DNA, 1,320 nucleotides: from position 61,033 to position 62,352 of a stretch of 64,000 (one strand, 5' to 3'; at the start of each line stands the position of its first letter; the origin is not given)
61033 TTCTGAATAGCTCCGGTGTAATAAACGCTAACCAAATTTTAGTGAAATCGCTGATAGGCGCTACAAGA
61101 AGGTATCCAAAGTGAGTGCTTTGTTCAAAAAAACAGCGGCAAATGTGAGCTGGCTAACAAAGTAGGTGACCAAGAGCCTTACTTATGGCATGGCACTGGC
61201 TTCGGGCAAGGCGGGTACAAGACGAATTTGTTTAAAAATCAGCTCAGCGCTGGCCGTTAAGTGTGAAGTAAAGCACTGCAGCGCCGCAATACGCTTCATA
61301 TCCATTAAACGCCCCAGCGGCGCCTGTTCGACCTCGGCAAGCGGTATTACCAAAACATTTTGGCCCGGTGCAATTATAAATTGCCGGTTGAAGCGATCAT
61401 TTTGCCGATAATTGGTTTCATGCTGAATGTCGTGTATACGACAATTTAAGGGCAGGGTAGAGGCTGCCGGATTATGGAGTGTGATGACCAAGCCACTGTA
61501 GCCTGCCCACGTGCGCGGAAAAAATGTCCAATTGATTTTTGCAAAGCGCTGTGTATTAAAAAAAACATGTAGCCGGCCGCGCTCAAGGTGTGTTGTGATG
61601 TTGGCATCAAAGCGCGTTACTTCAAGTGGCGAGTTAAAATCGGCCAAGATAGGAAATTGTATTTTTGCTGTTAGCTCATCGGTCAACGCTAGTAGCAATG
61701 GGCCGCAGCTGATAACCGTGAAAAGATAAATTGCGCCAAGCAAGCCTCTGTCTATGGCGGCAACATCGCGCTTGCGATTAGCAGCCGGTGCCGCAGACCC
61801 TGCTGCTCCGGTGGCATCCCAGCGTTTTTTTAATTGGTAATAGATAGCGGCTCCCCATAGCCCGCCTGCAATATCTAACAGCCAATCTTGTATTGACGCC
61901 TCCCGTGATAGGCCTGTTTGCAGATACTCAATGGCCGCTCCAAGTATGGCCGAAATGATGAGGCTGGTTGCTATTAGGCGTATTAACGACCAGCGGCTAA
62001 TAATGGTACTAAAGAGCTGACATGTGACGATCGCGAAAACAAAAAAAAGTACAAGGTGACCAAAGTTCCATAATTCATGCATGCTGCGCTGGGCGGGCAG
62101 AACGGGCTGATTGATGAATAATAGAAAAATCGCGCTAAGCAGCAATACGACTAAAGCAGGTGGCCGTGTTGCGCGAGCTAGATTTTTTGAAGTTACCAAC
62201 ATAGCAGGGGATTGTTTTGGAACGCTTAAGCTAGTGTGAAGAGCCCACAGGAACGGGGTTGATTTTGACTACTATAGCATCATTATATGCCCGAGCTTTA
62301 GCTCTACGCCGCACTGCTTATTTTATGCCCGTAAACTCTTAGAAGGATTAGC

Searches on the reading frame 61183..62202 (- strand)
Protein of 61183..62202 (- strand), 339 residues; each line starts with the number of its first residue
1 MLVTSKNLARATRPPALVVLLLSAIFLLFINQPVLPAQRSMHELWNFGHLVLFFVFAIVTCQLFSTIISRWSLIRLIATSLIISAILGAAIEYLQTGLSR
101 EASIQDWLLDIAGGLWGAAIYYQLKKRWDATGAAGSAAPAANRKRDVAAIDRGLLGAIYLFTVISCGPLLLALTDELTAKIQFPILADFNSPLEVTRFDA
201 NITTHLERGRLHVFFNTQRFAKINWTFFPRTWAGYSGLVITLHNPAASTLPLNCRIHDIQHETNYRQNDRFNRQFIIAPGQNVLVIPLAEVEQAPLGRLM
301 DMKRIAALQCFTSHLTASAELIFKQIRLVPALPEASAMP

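Call 44: find_encoding_contigs(protein=window:61183-62202:-, flank=10000, max_places=1)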
Protein window:61183-62202:- (339 aa): 24 contigs read that carry it; 1 place shown.
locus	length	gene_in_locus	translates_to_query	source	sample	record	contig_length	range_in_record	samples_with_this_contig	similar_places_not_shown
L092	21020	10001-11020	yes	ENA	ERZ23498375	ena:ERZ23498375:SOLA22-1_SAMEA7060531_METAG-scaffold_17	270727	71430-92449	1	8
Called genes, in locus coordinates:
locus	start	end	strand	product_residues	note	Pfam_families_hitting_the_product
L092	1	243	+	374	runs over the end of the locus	-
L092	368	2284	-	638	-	PF13522:GATase_6, PF13537:GATase_7, PF00733:Asn_synthase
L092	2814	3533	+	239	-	PF13462:Thioredoxin_4, PF01323:DSBA (faint)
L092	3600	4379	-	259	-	PF00106:adh_short, PF08659:KR, PF13561:adh_short_C2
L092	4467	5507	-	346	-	PF00753:Lactamase_B, PF21221:B_lactamase-like_C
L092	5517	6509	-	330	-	PF16697:Yop-YscD_cpl, PF00498:FHA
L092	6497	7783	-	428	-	PF13365:Trypsin_2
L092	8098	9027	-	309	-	PF00582:Usp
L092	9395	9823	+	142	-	PF00582:Usp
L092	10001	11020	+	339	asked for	PF04892:VanZ-LLP1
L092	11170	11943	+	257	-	-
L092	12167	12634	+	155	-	PF04073:tRNA_edit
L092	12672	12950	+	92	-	-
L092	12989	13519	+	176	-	PF07366:SnoaL (weak)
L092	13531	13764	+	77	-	-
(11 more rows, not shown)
